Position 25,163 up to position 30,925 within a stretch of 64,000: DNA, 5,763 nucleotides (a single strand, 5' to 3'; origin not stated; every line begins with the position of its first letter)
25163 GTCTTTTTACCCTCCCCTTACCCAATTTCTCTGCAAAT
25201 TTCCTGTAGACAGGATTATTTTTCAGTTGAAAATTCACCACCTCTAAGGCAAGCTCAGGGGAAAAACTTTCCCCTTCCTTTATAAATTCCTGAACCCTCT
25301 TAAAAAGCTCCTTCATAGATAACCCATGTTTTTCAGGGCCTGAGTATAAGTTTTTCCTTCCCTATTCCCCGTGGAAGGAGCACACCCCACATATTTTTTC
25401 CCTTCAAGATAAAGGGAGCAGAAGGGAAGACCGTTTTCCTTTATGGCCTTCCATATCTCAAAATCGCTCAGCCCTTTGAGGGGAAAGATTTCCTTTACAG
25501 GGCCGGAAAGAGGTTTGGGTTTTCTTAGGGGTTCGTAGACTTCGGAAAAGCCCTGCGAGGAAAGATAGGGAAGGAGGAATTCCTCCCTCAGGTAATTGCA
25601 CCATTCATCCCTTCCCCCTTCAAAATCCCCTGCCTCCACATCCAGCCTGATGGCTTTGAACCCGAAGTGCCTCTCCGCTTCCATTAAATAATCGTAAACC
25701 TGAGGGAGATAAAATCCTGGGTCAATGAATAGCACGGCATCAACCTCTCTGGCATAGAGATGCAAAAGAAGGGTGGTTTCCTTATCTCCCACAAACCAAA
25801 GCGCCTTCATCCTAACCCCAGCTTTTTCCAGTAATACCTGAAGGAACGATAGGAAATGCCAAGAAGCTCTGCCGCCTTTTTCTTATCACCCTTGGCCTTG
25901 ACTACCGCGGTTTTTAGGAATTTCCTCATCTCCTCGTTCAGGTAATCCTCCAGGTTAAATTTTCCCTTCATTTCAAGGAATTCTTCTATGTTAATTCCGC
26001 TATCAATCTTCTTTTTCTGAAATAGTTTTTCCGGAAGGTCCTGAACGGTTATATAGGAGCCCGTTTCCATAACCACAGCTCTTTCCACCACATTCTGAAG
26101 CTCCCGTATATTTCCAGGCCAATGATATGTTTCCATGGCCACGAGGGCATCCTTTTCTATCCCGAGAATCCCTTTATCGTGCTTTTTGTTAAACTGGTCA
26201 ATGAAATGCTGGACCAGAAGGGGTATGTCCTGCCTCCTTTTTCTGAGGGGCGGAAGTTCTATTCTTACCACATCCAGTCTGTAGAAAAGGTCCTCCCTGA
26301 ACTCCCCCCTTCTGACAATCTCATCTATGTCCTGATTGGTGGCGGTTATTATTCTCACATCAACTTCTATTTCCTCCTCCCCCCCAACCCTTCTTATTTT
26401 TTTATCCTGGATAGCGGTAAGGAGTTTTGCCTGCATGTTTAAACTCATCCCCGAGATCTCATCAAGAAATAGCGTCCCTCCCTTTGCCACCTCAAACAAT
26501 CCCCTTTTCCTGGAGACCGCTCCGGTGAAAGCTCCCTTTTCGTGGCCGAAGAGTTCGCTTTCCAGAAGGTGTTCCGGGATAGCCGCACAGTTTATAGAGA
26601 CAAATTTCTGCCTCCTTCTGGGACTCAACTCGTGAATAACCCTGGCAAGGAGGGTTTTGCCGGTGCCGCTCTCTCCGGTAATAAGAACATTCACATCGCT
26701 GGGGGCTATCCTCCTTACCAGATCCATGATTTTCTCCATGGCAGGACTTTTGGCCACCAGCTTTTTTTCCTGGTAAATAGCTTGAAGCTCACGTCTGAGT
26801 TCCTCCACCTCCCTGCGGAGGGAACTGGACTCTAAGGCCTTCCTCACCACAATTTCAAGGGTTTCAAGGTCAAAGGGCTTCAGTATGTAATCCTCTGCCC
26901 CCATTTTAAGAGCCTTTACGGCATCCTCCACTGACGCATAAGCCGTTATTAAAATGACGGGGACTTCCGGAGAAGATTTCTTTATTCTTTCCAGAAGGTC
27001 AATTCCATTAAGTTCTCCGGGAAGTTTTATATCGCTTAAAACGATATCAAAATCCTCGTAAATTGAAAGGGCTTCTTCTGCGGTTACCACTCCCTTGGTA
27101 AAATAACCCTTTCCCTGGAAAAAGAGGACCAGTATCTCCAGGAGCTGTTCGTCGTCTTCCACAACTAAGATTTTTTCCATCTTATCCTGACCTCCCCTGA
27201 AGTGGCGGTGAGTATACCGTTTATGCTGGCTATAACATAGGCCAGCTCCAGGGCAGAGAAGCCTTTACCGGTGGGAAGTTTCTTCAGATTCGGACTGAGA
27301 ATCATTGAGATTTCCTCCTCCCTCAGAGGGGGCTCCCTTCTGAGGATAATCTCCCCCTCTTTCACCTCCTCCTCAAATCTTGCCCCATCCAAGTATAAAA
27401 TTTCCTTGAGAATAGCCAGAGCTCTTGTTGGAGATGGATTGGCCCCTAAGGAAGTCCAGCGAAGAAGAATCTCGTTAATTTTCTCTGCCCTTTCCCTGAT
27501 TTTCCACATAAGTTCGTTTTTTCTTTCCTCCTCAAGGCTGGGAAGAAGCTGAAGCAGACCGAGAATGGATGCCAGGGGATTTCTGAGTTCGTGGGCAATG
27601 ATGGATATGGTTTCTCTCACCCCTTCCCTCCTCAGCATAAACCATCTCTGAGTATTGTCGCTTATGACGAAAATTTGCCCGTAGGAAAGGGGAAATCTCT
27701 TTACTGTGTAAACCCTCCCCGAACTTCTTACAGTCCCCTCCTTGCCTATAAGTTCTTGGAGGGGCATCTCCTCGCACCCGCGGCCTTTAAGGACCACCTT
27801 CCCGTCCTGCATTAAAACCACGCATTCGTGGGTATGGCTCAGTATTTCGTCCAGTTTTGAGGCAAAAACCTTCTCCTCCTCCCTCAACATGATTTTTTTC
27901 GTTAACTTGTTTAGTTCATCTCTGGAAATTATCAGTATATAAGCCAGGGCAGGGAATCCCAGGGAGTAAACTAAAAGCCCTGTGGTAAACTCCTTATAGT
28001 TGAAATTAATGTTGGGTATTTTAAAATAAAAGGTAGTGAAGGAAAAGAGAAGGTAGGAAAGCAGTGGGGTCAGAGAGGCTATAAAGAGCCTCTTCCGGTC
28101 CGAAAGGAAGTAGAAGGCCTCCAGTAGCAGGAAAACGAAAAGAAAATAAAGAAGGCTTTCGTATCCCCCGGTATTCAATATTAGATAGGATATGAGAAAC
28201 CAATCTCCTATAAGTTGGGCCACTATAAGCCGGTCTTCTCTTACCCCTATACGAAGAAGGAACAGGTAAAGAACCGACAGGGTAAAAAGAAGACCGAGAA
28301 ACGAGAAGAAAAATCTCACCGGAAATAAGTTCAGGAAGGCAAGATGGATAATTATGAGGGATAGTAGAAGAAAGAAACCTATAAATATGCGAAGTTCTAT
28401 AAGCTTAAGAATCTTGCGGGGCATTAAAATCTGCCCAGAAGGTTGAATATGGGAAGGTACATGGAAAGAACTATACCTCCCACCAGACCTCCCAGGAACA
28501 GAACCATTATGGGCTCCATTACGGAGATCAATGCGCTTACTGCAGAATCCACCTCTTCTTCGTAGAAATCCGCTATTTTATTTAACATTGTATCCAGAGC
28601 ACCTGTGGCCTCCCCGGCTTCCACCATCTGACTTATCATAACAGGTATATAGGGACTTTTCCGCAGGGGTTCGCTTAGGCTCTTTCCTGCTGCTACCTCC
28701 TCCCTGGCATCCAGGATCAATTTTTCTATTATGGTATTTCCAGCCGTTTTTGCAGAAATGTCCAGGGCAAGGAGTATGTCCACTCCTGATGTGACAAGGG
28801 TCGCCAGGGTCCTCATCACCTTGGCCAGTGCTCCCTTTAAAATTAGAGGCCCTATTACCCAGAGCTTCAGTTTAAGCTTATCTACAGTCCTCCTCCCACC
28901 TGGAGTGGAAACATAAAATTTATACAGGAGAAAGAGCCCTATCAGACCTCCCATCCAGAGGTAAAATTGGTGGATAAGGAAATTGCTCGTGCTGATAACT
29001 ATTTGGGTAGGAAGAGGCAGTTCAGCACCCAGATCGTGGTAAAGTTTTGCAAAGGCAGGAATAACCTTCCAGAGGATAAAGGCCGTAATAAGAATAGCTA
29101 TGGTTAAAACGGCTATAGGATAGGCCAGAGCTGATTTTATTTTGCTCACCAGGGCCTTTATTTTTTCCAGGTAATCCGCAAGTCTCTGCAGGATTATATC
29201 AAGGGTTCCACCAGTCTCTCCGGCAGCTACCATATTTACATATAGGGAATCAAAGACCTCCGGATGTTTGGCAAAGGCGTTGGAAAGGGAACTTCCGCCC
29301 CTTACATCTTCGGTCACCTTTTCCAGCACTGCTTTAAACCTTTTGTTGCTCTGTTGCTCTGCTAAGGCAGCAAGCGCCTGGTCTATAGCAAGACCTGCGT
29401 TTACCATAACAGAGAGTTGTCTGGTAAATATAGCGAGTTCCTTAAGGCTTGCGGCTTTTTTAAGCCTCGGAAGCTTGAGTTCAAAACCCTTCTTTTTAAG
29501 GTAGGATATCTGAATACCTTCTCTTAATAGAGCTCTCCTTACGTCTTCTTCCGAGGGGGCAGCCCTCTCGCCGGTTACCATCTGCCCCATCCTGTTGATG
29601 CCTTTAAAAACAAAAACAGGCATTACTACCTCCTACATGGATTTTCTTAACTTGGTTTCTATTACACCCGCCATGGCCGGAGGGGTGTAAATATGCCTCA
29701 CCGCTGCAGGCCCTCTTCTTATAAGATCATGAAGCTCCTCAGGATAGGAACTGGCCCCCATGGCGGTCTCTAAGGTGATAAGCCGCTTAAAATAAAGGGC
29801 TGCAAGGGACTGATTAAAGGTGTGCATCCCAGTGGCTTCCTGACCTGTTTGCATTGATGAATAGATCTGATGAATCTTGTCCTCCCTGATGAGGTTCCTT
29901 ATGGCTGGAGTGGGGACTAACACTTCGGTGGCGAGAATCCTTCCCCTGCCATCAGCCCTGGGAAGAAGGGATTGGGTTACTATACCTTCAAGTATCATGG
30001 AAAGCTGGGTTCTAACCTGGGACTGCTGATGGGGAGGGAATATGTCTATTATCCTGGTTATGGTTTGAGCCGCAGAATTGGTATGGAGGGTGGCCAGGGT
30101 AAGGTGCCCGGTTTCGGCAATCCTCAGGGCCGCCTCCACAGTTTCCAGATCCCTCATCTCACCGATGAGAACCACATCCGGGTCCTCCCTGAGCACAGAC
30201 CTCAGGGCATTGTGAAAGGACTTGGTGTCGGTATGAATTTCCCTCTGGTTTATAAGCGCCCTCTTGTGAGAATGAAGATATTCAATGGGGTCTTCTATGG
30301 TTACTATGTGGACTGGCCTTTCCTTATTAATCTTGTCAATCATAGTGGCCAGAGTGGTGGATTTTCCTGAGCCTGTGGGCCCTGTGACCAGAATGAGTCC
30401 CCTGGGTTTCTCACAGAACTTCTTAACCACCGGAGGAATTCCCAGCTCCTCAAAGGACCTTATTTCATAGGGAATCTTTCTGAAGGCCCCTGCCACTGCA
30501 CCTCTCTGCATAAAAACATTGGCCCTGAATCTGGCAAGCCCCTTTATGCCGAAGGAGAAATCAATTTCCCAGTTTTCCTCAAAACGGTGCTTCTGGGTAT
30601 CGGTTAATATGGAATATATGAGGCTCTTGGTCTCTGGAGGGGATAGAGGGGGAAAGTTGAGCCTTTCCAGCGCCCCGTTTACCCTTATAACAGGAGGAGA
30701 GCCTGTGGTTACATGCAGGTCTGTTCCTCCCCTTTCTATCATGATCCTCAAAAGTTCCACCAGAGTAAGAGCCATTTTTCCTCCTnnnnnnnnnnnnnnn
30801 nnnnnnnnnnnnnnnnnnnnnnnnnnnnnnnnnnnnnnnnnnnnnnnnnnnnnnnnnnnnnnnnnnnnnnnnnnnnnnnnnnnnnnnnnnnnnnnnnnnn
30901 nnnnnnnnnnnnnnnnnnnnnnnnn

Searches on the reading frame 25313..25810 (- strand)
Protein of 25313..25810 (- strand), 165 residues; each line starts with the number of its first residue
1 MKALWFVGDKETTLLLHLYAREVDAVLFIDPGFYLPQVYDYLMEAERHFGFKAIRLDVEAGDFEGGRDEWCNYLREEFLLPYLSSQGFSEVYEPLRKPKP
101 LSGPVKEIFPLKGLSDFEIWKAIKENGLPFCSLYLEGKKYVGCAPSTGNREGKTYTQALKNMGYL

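Call 56: search_protein_families(library=pfam, proteins=[window:25313-25810:-], max_evalue=0.000001)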
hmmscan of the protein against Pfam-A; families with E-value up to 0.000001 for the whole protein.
window:25313-25810:- (165 aa): 1 family
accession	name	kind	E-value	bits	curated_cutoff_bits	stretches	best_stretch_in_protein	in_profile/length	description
PF01507.26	PAPS_reduct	-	1.9e-11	44.7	22.5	0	105-148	131-174/175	Phosphoadenosine phosphosulfate reductase domain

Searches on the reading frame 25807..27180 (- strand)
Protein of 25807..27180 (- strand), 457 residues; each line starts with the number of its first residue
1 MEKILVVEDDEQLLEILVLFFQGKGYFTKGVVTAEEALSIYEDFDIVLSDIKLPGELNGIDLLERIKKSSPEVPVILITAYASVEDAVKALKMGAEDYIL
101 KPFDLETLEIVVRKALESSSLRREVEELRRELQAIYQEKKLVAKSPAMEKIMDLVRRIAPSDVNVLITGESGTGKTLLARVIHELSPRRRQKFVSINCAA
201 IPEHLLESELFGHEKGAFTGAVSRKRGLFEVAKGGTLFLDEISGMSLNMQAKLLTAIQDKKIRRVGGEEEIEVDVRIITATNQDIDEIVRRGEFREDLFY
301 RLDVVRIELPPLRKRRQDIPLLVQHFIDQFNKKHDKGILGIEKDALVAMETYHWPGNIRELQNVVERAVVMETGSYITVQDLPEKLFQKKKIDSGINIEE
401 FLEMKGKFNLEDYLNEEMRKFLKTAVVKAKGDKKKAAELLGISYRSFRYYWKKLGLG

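Call 56: search_protein_families(library=pfam, proteins=[window:25807-27180:-], max_evalue=0.000001)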
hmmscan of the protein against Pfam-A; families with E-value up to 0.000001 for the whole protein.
window:25807-27180:- (457 aa): 7 families
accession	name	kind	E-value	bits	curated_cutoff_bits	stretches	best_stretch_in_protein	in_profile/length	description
PF00158.32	Sigma54_activat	-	1.1e-72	243.7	20.2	1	142-308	2-168/168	Sigma-54 interaction domain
PF25601.1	AAA_lid_14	-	9.6e-30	102.7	27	1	313-391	1-79/87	AAA+ ATPase lid domain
PF00072.30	Response_reg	-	1.5e-25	90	30.2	1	4-110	1-108/111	Response regulator receiver domain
PF14532.12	Sigma54_activ_2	-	2.4e-22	80.1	25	1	142-312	1-138/138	Sigma-54 interaction domain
PF07728.20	AAA_5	-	1.6e-09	38.3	22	1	164-283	1-123/139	AAA domain (dynein-related subfamily)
PF00004.35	AAA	-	3.7e-09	37.6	21.2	1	165-296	1-125/131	ATPase family associated with various cellular activities (AAA)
PF13191.12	AAA_16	-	1.6e-07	32.5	32.6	1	141-204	2-72/167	AAA ATPase domain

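Call 104: search_protein_families(library=ncbifam, proteins=[window:25807-27180:-], max_evalue=1e-20)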
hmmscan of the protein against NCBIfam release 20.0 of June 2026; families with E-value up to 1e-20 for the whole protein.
window:25807-27180:- (457 aa): 29 families (the best 25 are shown)
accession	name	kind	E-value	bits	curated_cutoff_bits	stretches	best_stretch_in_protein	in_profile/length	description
NF008469.0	PRK11361.1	equivalog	1.8e-146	488.5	714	1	2-454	5-454/461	acetoacetate metabolism transcriptional regulator AtoC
TIGR01818.1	ntrC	equivalog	3.3e-129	431.7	558.6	1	4-445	1-454/463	nitrogen regulation protein NR(I)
TIGR02915.1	PEP_resp_reg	equivalog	2e-127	425.7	502.6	1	4-446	1-434/445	PEP-CTERM-box response regulator transcription factor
NF007689.0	PRK10365.1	equivalog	1.9e-116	389.4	760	1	3-445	7-433/441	sigma-54-dependent response regulator transcription factor ZraR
NF041552.1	TF_PrdR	equivalog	5.1e-112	375.1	795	1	123-450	249-571/577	sigma-54 dependent transcriptional regulator PrdR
NF051870.1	NAssimRespRegNtrX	equivalog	1.5e-110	370.2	600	1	2-455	2-451/452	nitrogen assimilation response regulator NtrX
NF011695.0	PRK15115.1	equivalog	5.2e-110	368.2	763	1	3-441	8-423/445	two-component system response regulator GlrR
NF008176.1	PRK10923.1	equivalog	5.3e-108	361.6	620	1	3-456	5-468/469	nitrogen regulation protein NR(I)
TIGR01817.1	nifA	equivalog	8.7e-107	358.1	528.85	1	117-382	176-438/534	nif-specific transcriptional activator NifA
NF041946.1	LuxO_transreg_Vib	equivalog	4.5e-105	352.1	800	1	31-401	26-395/463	quorum-sensing sigma-54 dependent transcriptional regulator LuxO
NF050807.1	TransRegFlbDCaul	equivalog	1.3e-103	347.3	750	1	43-449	45-433/454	sigma-54-dependent transcriptional regulator FlbD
NF038308.1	RNA_repair_RtcR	equivalog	2.4e-101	340.2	650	1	88-445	127-502/530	RNA repair transcriptional activator RtcR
NF003451.0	PRK05022.1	equivalog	5.8e-98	328.8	476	1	116-456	163-510/512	nitric oxide reductase transcriptional regulator NorR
NF049963.1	RespRegFlgRCampy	domain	5.6e-96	322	750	1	4-394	3-389/429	fla regulon two-component system response regulator FlgR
TIGR02974.1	phageshock_pspF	equivalog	2.9e-88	296.3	443.55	1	142-453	2-335/336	phage shock protein operon transcriptional activator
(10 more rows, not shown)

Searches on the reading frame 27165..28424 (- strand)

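Call 56: search_protein_families(library=pfam, proteins=[window:27165-28424:-], max_evalue=0.000001)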
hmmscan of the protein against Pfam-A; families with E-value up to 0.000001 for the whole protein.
window:27165-28424:- (419 aa): 1 family
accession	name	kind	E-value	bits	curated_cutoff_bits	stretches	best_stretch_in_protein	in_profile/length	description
PF00512.31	HisKA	-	8.2e-09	35.8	26.9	1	270-320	3-54/66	His Kinase A (phospho-acceptor) domain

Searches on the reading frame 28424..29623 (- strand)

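Call 56: search_protein_families(library=pfam, proteins=[window:28424-29623:-], max_evalue=0.000001)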
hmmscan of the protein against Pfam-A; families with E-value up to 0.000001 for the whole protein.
window:28424-29623:- (399 aa): 1 family
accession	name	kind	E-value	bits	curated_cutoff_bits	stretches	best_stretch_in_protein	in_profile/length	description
PF00482.28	T2SSF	-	3.5e-64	214.8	25.2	2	66-189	1-125/125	Type II secretion system (T2SS), protein F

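Call 104: search_protein_families(library=ncbifam, proteins=[window:28424-29623:-], max_evalue=1e-20)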
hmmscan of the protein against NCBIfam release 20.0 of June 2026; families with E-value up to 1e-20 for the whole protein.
window:28424-29623:- (399 aa): 6 families
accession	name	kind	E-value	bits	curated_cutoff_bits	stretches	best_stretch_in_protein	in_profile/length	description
NF052606.1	T4PiliAsmPilCMyx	equivalog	2.8e-124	415.1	700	1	2-396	20-415/419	type IV pilus assembly protein PilC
NF052607.1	T4PiliAsmPilCThrm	equivalog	2e-122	409.2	700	1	1-398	1-403/406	type IV pilus assembly protein PilC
TIGR02120.1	GspF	equivalog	1.3e-105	354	424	1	4-395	1-397/401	type II secretion system inner membrane protein GspF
NF007861.0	PRK10573.1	equivalog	1.1e-81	275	401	1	3-395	6-394/401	protein transport protein HofC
NF047826.1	T3SSXpsF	equivalog_domain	1.9e-77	260.8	650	1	1-395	1-400/405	type II secretion system protein XpsF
NF041012.2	T4P_ComGB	equivalog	1.9e-37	129.4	240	1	126-396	62-331/332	competence type IV pilus assembly protein ComGB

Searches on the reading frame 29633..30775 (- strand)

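Call 56: search_protein_families(library=pfam, proteins=[window:29633-30775:-], max_evalue=0.000001)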
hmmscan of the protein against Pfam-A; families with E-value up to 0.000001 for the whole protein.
window:29633-30775:- (380 aa): 1 family
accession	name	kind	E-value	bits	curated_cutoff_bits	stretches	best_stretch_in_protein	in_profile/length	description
PF00437.27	T2SSE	-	1.9e-48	165.5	24.9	1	117-278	134-285/370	Type II/IV secretion system protein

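Call 104: search_protein_families(library=ncbifam, proteins=[window:29633-30775:-], max_evalue=1e-20)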
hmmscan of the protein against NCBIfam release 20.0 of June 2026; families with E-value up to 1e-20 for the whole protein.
window:29633-30775:- (380 aa): 8 families
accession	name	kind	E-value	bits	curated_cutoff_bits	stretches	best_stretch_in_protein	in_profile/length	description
TIGR01420.1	pilT_fam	subfamily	2.7e-151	503.7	319.1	1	5-347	2-343/343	PilT/PilU family type 4a pilus ATPase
TIGR02525.1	plasmid_TraJ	equivalog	8.1e-44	150.1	368.3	1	85-296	104-322/372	plasmid transfer ATPase TraJ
TIGR02538.1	type_IV_pilB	equivalog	2e-42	145.6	675.65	1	118-245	309-432/564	type IV-A pilus assembly ATPase PilB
TIGR02533.1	type_II_gspE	equivalog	1e-41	143.2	630.25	1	118-245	236-359/486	type II secretion system ATPase GspE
NF007755.0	PRK10436.1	equivalog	2.4e-38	132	617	1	118-244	212-334/465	type II secretion system protein GspE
NF041000.1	ATPase_ComGA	equivalog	2.4e-36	125.1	300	1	117-272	120-266/267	competence type IV pilus ATPase ComGA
NF053534.1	T4PilAsmATPsTfpB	equivalog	4.4e-36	124.4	850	1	105-245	312-452/584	type IV pilus assembly ATPase TfpB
TIGR02524.1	dot_icm_DotB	equivalog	2e-34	119.4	463.3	1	9-309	10-322/358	Dot/Icm type IV secretion system ATPase DotB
